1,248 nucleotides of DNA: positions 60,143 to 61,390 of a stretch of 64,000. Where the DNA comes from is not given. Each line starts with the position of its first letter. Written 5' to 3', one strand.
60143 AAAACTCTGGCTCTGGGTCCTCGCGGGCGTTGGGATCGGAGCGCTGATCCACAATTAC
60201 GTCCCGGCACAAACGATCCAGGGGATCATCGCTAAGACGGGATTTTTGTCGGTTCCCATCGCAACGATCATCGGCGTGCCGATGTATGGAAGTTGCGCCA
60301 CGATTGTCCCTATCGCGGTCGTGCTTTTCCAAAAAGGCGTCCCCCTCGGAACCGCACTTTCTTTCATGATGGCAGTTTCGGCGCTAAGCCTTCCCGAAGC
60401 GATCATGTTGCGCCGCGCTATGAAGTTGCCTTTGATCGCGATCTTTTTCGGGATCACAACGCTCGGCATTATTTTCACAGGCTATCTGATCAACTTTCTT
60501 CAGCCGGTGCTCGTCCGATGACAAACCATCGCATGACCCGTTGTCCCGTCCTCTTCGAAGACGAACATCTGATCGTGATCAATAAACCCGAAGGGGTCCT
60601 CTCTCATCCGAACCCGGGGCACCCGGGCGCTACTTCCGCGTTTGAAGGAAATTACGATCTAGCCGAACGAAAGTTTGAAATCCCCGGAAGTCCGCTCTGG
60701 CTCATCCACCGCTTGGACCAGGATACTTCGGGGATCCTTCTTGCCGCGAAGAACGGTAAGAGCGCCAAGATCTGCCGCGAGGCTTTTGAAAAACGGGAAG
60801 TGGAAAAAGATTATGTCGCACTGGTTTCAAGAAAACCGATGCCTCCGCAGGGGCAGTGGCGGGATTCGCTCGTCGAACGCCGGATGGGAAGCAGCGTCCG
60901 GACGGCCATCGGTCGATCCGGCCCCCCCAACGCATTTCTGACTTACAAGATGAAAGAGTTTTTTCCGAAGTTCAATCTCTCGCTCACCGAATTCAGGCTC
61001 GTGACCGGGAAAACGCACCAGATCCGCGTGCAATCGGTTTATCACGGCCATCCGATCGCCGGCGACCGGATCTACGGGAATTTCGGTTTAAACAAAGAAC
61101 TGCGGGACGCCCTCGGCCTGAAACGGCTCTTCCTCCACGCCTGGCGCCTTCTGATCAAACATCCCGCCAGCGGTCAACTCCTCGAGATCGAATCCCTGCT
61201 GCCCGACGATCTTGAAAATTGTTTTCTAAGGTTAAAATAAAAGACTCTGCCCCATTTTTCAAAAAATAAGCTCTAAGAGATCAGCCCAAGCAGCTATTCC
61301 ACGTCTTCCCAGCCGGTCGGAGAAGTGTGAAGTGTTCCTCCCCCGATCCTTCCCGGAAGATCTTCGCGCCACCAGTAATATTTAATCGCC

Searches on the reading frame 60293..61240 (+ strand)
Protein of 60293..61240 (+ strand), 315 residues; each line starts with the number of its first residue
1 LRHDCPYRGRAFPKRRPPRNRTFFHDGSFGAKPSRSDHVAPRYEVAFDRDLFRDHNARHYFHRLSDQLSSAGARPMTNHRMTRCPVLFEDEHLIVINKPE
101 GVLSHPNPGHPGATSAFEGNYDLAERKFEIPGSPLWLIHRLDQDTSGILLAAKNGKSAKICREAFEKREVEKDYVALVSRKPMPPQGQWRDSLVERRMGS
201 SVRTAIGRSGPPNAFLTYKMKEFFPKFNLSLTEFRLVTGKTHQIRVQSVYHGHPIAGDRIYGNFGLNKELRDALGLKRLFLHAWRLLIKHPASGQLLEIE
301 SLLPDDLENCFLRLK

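Call 63: search_protein_families(library=pfam, proteins=[window:60293-61240:+], max_evalue=0.0001)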
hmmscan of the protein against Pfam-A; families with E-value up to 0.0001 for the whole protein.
window:60293-61240:+ (315 aa): 1 family
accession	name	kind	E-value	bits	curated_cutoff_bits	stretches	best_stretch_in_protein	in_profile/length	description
PF00849.27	PseudoU_synth_2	-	1.9e-26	93.5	26.8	1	92-247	1-149/152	RNA pseudouridylate synthase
